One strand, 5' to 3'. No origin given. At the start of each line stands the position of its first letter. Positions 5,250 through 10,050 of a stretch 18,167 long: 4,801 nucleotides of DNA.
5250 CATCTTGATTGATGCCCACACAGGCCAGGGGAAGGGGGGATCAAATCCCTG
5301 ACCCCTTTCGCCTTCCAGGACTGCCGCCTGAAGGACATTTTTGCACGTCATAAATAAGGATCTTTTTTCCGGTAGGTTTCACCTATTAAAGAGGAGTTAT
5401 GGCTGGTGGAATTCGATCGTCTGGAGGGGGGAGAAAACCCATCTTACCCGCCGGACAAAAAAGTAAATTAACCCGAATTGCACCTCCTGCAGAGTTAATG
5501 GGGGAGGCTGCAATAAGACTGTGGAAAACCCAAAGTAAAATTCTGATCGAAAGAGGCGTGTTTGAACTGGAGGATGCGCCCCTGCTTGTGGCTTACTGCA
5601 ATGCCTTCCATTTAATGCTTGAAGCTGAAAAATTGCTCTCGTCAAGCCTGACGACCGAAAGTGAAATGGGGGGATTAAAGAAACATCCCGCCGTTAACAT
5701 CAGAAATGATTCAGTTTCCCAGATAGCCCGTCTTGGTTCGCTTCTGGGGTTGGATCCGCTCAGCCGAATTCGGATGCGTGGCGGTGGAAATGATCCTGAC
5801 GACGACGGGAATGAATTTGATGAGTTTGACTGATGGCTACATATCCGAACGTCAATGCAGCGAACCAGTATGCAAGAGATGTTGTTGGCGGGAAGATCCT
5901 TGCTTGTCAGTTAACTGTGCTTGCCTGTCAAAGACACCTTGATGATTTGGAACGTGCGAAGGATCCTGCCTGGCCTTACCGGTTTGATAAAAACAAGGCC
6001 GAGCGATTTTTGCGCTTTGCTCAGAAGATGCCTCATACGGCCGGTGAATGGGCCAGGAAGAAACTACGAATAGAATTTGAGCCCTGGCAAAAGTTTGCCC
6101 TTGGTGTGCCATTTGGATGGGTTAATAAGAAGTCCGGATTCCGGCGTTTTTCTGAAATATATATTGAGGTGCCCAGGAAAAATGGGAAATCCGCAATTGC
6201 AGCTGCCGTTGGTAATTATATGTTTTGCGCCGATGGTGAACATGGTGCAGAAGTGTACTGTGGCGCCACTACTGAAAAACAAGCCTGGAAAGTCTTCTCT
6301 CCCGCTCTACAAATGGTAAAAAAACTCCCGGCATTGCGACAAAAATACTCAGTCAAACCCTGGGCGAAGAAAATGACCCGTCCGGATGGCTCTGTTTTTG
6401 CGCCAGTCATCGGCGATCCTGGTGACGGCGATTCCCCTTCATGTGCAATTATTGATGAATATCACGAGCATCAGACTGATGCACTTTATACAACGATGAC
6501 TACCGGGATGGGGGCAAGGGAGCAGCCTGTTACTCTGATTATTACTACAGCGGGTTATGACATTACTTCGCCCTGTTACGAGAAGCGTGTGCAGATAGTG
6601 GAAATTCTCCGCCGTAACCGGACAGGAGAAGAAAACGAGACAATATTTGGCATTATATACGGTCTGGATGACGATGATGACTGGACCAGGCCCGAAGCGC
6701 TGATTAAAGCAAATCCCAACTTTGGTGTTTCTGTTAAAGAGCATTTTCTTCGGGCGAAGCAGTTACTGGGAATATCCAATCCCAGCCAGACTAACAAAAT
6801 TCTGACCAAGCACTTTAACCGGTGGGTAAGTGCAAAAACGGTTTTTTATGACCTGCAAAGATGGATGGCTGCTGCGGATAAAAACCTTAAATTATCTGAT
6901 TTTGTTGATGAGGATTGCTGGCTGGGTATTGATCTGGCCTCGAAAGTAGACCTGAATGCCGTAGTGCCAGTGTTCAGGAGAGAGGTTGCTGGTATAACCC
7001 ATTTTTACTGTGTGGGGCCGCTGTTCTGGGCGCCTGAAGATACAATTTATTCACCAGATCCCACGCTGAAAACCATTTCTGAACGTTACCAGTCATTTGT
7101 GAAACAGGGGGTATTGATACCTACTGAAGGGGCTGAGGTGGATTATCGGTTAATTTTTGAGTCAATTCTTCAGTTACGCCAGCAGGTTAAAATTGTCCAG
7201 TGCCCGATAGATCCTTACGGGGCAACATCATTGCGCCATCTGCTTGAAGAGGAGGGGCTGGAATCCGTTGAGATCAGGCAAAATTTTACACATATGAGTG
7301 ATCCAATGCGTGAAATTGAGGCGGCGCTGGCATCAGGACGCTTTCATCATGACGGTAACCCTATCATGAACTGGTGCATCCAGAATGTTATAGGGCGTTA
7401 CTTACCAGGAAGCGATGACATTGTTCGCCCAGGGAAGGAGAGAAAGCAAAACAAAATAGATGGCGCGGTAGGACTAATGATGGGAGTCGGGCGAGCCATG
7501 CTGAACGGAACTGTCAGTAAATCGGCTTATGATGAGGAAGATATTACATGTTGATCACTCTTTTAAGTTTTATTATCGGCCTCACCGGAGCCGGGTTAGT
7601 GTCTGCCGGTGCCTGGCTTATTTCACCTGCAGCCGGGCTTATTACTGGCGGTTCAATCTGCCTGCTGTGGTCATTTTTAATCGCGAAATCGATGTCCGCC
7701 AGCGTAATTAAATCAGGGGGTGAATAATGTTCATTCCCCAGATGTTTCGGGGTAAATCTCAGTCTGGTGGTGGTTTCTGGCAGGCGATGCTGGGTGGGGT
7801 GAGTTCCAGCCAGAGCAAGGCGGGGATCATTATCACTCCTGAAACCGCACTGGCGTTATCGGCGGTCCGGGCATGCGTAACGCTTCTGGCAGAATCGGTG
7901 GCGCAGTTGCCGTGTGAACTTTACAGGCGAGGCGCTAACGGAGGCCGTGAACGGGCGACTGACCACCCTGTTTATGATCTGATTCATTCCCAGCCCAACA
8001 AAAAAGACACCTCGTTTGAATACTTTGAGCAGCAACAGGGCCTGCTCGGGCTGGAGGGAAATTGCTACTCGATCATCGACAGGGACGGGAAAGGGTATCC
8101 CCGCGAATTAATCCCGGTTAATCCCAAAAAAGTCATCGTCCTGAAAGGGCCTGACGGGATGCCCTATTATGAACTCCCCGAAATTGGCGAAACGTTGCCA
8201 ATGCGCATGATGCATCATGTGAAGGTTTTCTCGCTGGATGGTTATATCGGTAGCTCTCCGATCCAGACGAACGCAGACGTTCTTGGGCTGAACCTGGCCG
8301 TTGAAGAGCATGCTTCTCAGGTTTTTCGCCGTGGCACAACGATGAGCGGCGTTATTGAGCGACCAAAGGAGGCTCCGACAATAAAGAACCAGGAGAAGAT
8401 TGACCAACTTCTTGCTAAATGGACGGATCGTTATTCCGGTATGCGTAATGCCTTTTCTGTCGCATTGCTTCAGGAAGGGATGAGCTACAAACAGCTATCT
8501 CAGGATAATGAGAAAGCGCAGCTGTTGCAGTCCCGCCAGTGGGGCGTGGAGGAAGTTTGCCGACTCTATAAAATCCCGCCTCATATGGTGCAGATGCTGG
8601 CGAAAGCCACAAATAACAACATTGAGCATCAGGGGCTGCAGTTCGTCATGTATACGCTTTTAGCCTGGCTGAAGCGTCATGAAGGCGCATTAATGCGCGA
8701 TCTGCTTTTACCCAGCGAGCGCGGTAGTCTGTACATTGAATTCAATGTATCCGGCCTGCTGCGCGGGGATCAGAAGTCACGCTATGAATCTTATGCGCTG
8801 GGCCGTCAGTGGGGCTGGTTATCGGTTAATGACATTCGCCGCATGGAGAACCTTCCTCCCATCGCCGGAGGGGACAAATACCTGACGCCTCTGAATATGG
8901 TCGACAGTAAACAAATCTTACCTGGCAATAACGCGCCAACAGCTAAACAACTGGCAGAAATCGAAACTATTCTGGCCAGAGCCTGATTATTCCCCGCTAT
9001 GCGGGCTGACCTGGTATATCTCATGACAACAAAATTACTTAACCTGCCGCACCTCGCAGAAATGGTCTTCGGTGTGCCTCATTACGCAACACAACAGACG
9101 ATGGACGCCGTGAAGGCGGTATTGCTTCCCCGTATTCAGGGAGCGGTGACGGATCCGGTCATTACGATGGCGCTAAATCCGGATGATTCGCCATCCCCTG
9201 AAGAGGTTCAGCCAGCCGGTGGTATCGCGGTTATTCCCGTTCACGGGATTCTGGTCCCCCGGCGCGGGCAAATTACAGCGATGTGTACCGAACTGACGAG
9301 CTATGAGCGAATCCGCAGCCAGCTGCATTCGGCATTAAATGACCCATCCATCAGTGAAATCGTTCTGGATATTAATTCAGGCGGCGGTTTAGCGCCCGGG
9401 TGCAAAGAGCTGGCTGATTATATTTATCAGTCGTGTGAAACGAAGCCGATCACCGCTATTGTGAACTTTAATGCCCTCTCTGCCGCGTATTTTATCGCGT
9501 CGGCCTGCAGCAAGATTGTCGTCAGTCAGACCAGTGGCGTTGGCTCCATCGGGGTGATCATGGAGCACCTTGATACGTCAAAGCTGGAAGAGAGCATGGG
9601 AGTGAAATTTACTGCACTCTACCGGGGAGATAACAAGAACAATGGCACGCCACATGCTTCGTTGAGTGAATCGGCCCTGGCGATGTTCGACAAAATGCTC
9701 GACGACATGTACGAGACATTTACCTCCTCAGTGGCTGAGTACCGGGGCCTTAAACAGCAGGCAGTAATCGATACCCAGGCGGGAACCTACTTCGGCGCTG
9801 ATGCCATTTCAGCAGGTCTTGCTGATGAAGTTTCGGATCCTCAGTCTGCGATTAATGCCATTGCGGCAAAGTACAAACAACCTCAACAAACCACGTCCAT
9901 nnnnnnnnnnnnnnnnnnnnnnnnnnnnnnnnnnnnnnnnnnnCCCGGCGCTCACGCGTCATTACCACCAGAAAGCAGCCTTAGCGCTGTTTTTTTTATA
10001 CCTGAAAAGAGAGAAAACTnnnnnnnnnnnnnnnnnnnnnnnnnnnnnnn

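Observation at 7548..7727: Unannotated 59-aa two-TM membrane ORF coupled between large terminase and portal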

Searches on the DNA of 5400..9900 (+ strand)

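Call 89: search_dna_similar(query=window:5400-9900:+, collection=plasmids, mode=near, max_rows=10)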
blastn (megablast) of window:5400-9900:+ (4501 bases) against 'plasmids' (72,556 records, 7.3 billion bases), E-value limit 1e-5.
Records with a match: 177; places in all: 186; records where one place covers at least 80% of the query: 4.
Best place of each record, by identity: 80-90% 6; 60-80% 171.
By first word of the organism name: Klebsiella 169; Salmonella 6; Citrobacter 2.
By predicted mobility (MOB-suite, as given by PLSDB): non-mobilizable 173; mobilizable 2; conjugative 2.
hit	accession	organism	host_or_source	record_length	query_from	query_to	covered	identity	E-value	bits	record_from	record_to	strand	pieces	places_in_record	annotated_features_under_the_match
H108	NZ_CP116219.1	Klebsiella michiganensis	Homo sapiens,sputum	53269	1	4501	100%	77.2%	0e+0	2584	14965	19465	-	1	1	terminase TerL endonuclease subunit | phage portal protein | S49 family peptidase | phage terminase small subunit P27 family | hypothetical protein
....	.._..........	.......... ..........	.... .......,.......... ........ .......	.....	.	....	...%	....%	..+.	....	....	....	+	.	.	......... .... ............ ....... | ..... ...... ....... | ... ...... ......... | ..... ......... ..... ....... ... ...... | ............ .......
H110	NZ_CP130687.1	Klebsiella pneumoniae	Homo sapiens,feces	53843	1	4474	99%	77.4%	0e+0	2628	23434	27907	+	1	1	terminase TerL endonuclease subunit | phage portal protein | S49 family peptidase | phage terminase small subunit P27 family | hypothetical protein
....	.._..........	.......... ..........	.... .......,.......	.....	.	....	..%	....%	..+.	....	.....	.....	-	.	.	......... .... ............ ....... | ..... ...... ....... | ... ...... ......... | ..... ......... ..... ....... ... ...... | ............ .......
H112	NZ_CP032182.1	Citrobacter freundii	-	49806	2128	4501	52%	88.7%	0e+0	2840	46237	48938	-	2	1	phage portal protein | S49 family peptidase | hypothetical protein (x2)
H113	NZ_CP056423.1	Citrobacter sp. RHBSTW-00524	culture,Wastewater effluent sample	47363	2122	4501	52%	88.3%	0e+0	2795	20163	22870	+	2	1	phage portal protein | S49 family peptidase | hypothetical protein (x2) | terminase large subunit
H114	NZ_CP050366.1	Klebsiella pneumoniae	Homo sapiens,Rectal swab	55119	2122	4501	53%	77.9%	0e+0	1471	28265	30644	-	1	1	phage portal protein | S49 family peptidase | phage protein | terminase TerL endonuclease subunit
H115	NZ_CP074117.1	Klebsiella pneumoniae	Homo sapiens,Abdominal pus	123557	2122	4501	53%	77.9%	0e+0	1465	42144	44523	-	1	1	phage portal protein | S49 family peptidase | phage protein | terminase TerL endonuclease subunit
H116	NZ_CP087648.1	Klebsiella pneumoniae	Homo sapiens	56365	2122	4501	53%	77.9%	0e+0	1465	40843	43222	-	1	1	phage portal protein | S49 family peptidase | phage protein | terminase TerL endonuclease subunit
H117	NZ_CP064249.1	Klebsiella pneumoniae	Homo sapiens,whole organism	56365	2122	4501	53%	77.9%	0e+0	1465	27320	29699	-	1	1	phage portal protein | S49 family peptidase | phage protein | terminase TerL endonuclease subunit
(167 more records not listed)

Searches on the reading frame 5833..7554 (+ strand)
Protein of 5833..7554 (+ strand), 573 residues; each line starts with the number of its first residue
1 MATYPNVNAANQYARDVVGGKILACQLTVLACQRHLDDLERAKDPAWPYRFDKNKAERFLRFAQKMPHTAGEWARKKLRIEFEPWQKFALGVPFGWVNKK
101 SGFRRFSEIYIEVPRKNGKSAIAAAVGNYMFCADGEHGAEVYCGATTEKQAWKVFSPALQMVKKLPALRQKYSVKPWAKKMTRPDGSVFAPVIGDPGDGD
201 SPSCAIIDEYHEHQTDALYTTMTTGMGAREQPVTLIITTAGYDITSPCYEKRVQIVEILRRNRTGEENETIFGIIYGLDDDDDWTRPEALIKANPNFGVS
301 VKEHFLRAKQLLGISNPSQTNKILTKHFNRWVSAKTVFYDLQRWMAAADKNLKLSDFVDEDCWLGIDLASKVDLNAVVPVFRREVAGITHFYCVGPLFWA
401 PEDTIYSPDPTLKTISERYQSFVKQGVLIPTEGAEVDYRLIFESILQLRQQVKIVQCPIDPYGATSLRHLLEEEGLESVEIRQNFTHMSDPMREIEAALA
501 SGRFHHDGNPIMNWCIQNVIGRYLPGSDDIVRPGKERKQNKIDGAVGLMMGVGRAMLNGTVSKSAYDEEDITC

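Call 6: search_protein_families(library=phrogs, proteins=[window:5833-7554:+], max_evalue=0.01)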
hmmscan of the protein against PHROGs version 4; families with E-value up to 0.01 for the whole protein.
window:5833-7554:+ (573 aa): 7 families
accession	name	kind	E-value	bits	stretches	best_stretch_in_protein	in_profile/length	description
phrog_9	-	head and packaging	3.2e-173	579.7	1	12-568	169-676/812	terminase large subunit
phrog_2699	-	head and packaging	3.6e-78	263.6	1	263-568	9-306/315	terminase large subunit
phrog_4914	-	head and packaging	4.9e-56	190.7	1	3-175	4-180/213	terminase large subunit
phrog_10517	-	head and packaging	9.7e-38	130.8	1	8-165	35-189/207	terminase large subunit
phrog_7331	-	head and packaging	6.4e-30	104.1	1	464-570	3-107/113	terminase large subunit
phrog_7622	-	head and packaging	0.00021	22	1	93-174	68-149/224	terminase large subunit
phrog_37124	-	unknown function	0.00028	21.7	1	366-488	1-129/143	-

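Call 7: search_protein_families(library=pfam, proteins=[window:5833-7554:+], max_evalue=0.01)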
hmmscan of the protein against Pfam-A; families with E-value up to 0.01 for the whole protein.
window:5833-7554:+ (573 aa): 2 families
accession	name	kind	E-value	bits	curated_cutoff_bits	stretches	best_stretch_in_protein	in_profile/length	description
PF20441.4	TerL_nuclease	-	6.9e-33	114.5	24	1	270-556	6-283/286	Terminase large subunit, endonuclease domain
PF03354.21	TerL_ATPase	-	4.1e-31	108.5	23.7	1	84-253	1-174/178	Terminase large subunit, ATPase domain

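Call 85: find_related_loci(query=window:5833-7551:+, collection=viral_contigs, flank=2500)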
Query window:5833-7551:+ (573 aa) in viral_contigs; peptide patterns used: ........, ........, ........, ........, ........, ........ (x = any residue, [..] = any of these).
252 stretches matched a pattern; 252 encode a relative of the query (tblastn E <= 1e-3); the best 80 are kept; 80 distinct loci.
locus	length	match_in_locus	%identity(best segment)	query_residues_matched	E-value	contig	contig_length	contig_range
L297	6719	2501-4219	100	1-573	0e+0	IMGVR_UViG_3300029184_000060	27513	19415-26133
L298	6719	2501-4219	95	1-573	0e+0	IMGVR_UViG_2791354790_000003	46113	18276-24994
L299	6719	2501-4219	95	1-573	0e+0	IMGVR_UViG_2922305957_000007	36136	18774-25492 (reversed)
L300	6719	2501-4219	95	1-573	0e+0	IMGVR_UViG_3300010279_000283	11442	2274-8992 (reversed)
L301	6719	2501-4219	95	1-573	0e+0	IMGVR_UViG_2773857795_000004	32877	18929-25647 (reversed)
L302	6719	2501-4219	95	1-573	0e+0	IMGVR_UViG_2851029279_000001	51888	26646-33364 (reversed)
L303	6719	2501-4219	95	1-573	0e+0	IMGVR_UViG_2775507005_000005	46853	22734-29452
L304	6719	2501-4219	95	1-573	0e+0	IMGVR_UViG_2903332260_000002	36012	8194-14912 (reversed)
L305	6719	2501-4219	95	1-573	0e+0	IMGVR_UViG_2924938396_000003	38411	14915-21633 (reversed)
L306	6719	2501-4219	91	1-573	0e+0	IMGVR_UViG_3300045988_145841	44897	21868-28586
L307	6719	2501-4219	89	1-573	0e+0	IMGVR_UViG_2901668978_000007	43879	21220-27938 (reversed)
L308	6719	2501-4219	88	1-573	0e+0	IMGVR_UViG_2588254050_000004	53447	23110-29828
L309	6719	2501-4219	88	1-573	0e+0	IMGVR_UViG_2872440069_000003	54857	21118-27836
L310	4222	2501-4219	88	1-573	0e+0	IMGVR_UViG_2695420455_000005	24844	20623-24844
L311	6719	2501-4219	88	1-573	0e+0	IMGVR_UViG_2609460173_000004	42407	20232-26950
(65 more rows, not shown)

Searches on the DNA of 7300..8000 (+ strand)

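Call 4: search_dna_similar(query=window:7300-8000:+, collection=phages, mode=near, max_rows=30)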
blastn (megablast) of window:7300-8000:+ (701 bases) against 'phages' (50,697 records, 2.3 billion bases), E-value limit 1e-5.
No match.

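Call 5: search_dna_similar(query=window:7300-8000:+, collection=ecoli_genomes, mode=near, max_rows=30)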
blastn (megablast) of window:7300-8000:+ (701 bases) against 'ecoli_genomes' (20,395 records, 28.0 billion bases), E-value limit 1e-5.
No match.

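Call 32: search_dna_similar(query=L002:2700-3400:+, collection=ecoli_genomes, mode=near, max_rows=15)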
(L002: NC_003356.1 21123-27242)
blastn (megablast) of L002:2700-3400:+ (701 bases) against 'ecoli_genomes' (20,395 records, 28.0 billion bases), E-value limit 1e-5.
Records with a match: 1396; places in all: 1578; records where one place covers at least 80% of the query: 1167.
Genomes with a match: 1386 of 5426; with a place that covers at least 80% of the query: 1161. Places per genome that has any: lowest 1, median 1, highest 4. On chromosomes: 1564 places; on plasmids: 14.
Best place of each record, by identity: >=99% 3; 95-99% 25; 90-95% 362; 80-90% 1006.
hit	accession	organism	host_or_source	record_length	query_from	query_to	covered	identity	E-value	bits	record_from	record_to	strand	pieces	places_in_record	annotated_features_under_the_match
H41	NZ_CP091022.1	Escherichia coli strain STEC276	cattle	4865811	1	701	100%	100.0%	0e+0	1295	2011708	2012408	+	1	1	phage portal protein | terminase large subunit | ymfR: protein YmfR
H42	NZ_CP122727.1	Escherichia coli strain ETEC1746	Sus scrofa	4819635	1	701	100%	100.0%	0e+0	1295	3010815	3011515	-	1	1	phage portal protein | terminase large subunit | ymfR: protein YmfR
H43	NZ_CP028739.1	Escherichia coli strain A36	Pseudomys apodemoides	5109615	1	701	100%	99.1%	0e+0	1262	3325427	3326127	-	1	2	phage portal protein | terminase large subunit | ymfR: protein YmfR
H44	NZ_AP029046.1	Escherichia coli strain ESC818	milk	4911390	1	701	100%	98.9%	0e+0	1251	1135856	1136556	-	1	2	phage portal protein | terminase large subunit | ymfR: protein YmfR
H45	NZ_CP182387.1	Escherichia coli strain Br_190_kylling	-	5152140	1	698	100%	99.0%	0e+0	1251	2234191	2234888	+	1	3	phage portal protein | terminase large subunit | ymfR: protein YmfR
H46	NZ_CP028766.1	Escherichia coli strain A8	mice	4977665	3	701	100%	98.3%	0e+0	1225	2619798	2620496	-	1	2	phage portal protein | terminase large subunit | ymfR: protein YmfR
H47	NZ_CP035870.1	Escherichia coli strain E2528-C1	Homo sapiens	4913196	3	629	89%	95.5%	0e+0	1003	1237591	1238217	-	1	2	terminase large subunit | phage portal protein | ymfR: protein YmfR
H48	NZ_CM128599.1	Escherichia coli strain E500002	Homo sapiens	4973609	3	629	89%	95.5%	0e+0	1003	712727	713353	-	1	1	terminase large subunit | phage portal protein | ymfR: protein YmfR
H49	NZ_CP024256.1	Escherichia coli strain ATCC 43886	Homo sapiens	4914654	3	626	89%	95.7%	0e+0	1003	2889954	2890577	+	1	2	terminase large subunit | phage portal protein | ymfR: protein YmfR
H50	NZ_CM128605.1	Escherichia coli strain E200086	Homo sapiens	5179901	3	626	89%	95.7%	0e+0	1003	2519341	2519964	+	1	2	terminase large subunit | phage portal protein | ymfR: protein YmfR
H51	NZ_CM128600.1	Escherichia coli strain E400634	Homo sapiens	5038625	3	626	89%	95.7%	0e+0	1003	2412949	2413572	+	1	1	terminase large subunit | phage portal protein | ymfR: protein YmfR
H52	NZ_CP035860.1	Escherichia coli strain TD225-C4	Homo sapiens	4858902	3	629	89%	95.1%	0e+0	987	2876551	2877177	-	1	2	terminase large subunit | phage portal protein | ymfR: protein YmfR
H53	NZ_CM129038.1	Escherichia coli strain 700481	Homo sapiens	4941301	3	629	89%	95.1%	0e+0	987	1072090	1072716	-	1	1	terminase large subunit | phage portal protein | ymfR: protein YmfR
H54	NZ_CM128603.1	Escherichia coli strain E203449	Homo sapiens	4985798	3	629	89%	95.1%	0e+0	987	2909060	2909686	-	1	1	terminase large subunit | phage portal protein | ymfR: protein YmfR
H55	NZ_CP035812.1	Escherichia coli strain B7A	Homo sapiens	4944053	3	626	89%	95.2%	0e+0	987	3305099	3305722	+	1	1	terminase large subunit | phage portal protein | ymfR: protein YmfR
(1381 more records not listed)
